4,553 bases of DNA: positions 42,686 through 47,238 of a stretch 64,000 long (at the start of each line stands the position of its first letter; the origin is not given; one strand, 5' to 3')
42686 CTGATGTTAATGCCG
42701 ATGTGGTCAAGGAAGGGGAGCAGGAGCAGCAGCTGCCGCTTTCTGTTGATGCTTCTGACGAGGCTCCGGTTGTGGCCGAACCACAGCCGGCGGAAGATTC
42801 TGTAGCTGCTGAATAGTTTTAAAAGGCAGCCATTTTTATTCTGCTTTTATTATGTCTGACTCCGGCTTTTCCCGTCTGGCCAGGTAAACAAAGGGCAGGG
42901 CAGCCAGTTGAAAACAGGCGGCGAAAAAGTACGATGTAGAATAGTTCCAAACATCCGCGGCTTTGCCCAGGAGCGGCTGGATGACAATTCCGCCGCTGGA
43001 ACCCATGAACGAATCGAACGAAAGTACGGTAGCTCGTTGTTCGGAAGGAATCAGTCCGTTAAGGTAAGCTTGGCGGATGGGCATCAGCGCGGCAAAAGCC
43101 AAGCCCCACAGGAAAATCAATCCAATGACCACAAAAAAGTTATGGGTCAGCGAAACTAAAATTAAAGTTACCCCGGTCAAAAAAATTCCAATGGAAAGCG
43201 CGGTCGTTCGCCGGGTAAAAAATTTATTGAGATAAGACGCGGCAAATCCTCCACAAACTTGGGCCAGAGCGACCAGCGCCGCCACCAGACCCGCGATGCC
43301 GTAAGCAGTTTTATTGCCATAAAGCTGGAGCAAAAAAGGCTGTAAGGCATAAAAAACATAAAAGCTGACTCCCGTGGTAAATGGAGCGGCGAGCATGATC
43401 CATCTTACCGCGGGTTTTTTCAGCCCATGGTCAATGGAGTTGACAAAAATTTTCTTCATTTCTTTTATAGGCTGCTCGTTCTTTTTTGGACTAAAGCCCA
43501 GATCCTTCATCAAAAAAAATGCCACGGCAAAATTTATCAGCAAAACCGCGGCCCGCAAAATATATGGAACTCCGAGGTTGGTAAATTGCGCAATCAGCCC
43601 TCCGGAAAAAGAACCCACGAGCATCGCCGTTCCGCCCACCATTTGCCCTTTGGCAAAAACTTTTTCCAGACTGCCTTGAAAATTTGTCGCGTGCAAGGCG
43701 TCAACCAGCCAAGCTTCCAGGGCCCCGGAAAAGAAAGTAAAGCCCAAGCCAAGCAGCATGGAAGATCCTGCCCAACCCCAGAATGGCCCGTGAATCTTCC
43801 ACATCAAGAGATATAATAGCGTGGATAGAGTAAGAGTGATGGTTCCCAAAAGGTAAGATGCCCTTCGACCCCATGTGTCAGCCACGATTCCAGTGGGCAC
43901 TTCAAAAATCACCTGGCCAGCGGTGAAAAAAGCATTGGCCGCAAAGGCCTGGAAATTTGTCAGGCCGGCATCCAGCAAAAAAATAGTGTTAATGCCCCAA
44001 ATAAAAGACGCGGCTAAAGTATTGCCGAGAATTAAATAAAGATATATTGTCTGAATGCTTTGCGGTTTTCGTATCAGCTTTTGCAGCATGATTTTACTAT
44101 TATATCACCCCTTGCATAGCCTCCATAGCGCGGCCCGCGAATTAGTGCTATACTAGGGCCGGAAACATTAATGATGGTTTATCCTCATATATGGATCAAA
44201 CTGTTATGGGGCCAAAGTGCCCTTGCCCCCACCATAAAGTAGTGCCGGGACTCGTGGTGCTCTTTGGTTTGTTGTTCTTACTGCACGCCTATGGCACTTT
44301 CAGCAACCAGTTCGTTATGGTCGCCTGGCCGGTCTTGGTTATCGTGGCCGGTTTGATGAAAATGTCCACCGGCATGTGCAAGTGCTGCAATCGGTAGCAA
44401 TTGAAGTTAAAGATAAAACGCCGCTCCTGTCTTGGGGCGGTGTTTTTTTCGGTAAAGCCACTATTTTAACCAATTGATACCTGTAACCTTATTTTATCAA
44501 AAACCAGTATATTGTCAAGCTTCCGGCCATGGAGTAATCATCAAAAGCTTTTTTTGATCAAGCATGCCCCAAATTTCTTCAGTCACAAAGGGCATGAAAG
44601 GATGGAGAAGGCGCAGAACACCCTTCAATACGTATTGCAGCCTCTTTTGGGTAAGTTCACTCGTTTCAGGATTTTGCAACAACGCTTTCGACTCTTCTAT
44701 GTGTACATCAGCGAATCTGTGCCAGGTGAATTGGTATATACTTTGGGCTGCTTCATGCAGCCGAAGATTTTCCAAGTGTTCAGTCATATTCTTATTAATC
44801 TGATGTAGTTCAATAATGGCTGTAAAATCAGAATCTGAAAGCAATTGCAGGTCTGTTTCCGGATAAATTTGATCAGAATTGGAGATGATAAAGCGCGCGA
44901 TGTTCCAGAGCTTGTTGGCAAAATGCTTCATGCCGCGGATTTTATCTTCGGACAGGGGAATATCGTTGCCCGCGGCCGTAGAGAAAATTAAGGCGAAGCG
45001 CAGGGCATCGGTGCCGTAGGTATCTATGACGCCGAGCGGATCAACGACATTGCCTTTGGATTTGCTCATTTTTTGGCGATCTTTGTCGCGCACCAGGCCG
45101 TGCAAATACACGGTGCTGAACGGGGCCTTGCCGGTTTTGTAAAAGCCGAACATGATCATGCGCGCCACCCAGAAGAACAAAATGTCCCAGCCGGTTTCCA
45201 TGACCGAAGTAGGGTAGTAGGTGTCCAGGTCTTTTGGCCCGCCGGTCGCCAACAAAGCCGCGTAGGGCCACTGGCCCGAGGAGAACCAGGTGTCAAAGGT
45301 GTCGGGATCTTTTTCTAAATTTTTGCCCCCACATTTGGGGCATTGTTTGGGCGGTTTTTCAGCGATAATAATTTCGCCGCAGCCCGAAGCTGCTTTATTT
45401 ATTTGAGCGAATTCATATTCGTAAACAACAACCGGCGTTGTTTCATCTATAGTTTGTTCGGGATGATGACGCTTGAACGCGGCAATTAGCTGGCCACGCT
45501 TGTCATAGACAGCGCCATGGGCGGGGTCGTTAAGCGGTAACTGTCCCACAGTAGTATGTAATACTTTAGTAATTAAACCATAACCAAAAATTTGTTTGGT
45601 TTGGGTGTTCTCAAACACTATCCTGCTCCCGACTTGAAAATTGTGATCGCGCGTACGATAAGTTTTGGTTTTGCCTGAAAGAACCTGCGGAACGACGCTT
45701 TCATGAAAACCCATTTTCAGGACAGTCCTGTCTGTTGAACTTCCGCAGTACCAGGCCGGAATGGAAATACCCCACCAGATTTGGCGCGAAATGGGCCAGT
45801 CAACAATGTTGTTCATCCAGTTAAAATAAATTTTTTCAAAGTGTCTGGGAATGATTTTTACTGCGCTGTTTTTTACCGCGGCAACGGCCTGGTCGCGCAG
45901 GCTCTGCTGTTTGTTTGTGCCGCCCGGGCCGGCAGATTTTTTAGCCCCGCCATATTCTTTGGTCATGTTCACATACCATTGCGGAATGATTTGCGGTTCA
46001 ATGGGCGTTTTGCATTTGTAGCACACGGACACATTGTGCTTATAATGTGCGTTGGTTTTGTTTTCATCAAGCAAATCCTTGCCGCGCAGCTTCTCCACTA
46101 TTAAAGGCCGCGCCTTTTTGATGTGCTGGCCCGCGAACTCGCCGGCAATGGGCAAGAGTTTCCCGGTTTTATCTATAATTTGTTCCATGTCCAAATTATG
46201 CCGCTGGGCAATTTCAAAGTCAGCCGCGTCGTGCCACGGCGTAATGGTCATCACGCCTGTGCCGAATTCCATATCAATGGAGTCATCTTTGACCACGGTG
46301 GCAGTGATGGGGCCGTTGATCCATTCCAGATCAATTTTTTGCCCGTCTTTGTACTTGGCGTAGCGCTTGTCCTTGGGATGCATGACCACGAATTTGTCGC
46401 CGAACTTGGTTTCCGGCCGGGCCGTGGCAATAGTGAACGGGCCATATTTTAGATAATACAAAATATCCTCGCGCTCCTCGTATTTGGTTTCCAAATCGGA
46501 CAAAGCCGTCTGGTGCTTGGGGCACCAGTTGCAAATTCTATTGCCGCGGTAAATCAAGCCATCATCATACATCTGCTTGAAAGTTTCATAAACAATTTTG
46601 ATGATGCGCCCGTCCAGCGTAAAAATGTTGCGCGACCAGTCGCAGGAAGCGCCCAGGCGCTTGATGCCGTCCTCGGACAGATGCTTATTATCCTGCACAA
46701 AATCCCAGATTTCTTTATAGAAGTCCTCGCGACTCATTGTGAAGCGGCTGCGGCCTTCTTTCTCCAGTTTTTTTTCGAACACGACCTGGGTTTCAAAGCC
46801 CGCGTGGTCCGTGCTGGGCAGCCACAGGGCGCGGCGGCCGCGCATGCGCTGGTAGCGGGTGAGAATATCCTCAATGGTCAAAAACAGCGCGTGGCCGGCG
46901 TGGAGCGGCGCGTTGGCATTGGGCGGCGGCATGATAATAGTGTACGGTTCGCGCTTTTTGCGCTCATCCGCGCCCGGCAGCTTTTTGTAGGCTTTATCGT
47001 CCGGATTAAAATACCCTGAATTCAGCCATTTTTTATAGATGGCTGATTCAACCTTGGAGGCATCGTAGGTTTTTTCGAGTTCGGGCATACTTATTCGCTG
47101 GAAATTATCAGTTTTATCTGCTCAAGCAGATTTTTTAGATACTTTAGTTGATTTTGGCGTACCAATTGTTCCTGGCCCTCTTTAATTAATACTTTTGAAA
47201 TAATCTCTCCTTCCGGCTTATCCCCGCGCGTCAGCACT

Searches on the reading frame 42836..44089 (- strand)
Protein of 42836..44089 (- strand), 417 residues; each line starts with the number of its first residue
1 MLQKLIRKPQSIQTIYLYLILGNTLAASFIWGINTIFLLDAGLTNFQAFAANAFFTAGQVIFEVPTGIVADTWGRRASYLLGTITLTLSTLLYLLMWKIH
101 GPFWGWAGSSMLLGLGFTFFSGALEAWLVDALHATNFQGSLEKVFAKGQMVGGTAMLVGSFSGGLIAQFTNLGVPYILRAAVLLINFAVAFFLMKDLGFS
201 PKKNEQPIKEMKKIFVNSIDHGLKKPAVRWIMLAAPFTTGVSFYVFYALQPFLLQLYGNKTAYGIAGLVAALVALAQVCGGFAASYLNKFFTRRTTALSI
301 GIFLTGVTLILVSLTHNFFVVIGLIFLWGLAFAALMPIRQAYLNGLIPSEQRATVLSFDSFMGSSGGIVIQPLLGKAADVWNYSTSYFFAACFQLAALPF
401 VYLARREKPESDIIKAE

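Call 10: search_protein_families(library=pfam, proteins=[window:42836-44089:-], max_evalue=0.01)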
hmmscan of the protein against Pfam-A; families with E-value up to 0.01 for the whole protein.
window:42836-44089:- (417 aa): 2 families
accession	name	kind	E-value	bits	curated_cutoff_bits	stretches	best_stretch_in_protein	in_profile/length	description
PF07690.21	MFS_1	-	5.3e-31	108.2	33.4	2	264-412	32-181/347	Major Facilitator Superfamily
PF01770.24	Folate_carrier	-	0.0037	16.5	27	1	219-363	240-385/412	Reduced folate carrier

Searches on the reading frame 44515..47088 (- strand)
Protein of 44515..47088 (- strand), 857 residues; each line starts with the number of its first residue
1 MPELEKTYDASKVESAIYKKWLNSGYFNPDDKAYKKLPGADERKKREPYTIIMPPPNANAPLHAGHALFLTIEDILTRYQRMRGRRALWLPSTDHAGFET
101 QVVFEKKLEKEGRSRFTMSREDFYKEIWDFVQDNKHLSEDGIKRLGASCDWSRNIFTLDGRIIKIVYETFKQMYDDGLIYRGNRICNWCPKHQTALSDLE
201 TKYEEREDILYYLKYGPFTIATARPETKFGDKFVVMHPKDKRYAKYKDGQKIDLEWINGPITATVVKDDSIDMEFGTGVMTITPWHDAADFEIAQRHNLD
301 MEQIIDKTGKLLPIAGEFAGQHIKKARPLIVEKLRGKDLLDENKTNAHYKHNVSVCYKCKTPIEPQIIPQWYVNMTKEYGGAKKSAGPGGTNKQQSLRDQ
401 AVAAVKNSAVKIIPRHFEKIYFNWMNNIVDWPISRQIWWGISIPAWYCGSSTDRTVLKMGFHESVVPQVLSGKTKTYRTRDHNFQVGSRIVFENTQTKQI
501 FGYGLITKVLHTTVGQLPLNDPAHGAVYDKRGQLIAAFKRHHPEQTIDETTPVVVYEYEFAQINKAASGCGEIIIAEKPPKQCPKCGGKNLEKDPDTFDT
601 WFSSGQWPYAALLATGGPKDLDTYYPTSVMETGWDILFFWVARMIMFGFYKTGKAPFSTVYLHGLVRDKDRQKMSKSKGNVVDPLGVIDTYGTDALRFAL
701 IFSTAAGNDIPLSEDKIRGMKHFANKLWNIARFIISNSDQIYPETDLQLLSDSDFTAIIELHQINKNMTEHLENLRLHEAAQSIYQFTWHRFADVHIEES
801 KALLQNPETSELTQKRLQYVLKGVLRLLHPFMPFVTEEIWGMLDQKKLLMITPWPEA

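Call 10: search_protein_families(library=pfam, proteins=[window:44515-47088:-], max_evalue=0.01)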
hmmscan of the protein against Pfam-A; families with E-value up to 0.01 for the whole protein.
window:44515-47088:- (857 aa): 6 families
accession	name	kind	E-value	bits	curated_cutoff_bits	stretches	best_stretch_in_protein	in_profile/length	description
PF00133.28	tRNA-synt_1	-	6.1e-120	401.2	22.7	2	17-477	2-276/414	tRNA synthetases class I (I, L, M and V)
PF08264.19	Anticodon_1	-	5.9e-28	98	25.1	1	758-856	5-106/148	Anticodon-binding domain of tRNA ligase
PF09334.17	tRNA-synt_1g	-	9e-20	71.2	20.1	2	54-200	6-134/391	tRNA synthetases class I (M)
PF13603.12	tRNA-synt_1_2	-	2.5e-05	24.3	25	1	270-309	105-144/185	Leucyl-tRNA synthetase, editing domain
PF21349.2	RUBY_RBDX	-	0.0066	16.3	26.5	1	570-587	6-23/30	Rubrerythrin, rubredoxin-like domain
PF01921.24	tRNA-synt_1f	-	0.0066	15.8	27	0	654-706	265-314/360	tRNA synthetases class I (K)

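Call 15: find_related_loci(query=window:44515-47088:-, collection=genome_contigs, flank=4000)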
Query window:44515-47088:- (857 aa) in genome_contigs; peptide patterns used: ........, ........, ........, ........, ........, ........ (x = any residue, [..] = any of these).
352 stretches matched a pattern; 343 encode a relative of the query (tblastn E <= 1e-3); the best 80 are kept; 80 distinct loci.
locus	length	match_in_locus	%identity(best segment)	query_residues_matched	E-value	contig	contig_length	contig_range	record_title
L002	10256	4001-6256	64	3-856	0e+0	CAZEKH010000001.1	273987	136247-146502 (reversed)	MAG TPA_asm: uncultured Candidatus Saccharibacteria bacterium isolate SRP292972_co3_39 genome assembly, contig: NODE_56_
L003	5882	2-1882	39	220-857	2e-142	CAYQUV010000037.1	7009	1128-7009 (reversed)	MAG TPA_asm: uncultured Candidatus Saccharibacteria bacterium isolate binchicken_co19_82 genome assembly, contig: NODE_1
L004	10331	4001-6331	46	1-843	6e-131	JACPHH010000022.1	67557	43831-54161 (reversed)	MAG: Candidatus Peregrinibacteria bacterium isolate NC_groundwater_409_Ag_B-0.1um_39_11 GD18-4_B1_scaffold_816297, whole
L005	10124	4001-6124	47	1-856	4e-127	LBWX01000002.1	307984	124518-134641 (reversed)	MAG: candidate division CPR2 bacterium GW2011_GWC2_39_35 UT47_C0002, whole genome shotgun sequence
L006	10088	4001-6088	45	4-855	1e-126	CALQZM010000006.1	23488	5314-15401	MAG: Candidatus Peribacteria bacterium isolate CH-Oct18-39 genome assembly, contig: CH-Oct18-C2332, whole genome shotgun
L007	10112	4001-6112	44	3-857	1e-121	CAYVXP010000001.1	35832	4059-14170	MAG TPA_asm: uncultured Gammaproteobacteria bacterium isolate SRP272421_co2_156 genome assembly, contig: NODE_2451_lengt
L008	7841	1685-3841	46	1-856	2e-121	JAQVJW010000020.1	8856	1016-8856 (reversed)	MAG: Patescibacteria group bacterium isolate STE_72 NODE_21134_length_8856_cov_6.963341_Sandtown_E, whole genome shotgun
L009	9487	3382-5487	43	4-857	6e-120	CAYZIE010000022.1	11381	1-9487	MAG TPA_asm: uncultured Gammaproteobacteria bacterium isolate SRP200020_co5_182 genome assembly, contig: NODE_8900_lengt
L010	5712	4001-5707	44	3-719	4e-119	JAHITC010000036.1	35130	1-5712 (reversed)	MAG: Patescibacteria group bacterium isolate MM_PC_MetaG.mb.197 MM_PC_MetaG.mb.197_k141_1255965, whole genome shotgun se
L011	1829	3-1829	45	8-731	1e-127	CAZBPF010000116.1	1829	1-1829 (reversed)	MAG TPA_asm: uncultured Gammaproteobacteria bacterium isolate binchicken_co17_166 genome assembly, contig: NODE_108035_l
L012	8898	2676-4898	44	4-856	5e-117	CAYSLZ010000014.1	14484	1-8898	MAG TPA_asm: uncultured Gammaproteobacteria bacterium isolate SRP319275_co2_331 genome assembly, contig: NODE_3699_lengt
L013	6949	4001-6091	39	3-855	6e-117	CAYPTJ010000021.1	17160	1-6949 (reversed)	MAG TPA_asm: uncultured Candidatus Saccharibacteria bacterium isolate SRP118108_co2_314 genome assembly, contig: k141_11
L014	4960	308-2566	43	1-856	1e-116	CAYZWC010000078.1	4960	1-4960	MAG TPA_asm: uncultured Gammaproteobacteria bacterium isolate SRP141376_co1_229 genome assembly, contig: NODE_27103_leng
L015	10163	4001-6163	44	4-853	1e-113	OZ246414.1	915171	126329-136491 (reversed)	MAG: uncultured Gammaproteobacteria bacterium isolate SRP119689_co1_109 genome assembly, chromosome: 1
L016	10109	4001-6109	43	4-856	1e-113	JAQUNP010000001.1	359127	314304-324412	MAG: Patescibacteria group bacterium isolate STD1_180 NODE_40_length_359127_cov_5.194836_Sandtown_D1, whole genome shotg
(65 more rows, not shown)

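Call 66: search_protein_families(library=pfam, proteins=[L002:3526-3936:+], max_evalue=0.01)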
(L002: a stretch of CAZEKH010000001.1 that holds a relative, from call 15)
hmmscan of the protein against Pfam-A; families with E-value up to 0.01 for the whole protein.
L002:3526-3936:+ (136 aa): 2 families
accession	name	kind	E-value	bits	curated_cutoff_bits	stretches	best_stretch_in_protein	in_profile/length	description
PF14815.12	NUDIX_4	-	3.3e-05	24.1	35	1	8-132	2-113/113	NUDIX domain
PF00293.34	NUDIX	-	0.0012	19.3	21.1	1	5-132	5-133/134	NUDIX domain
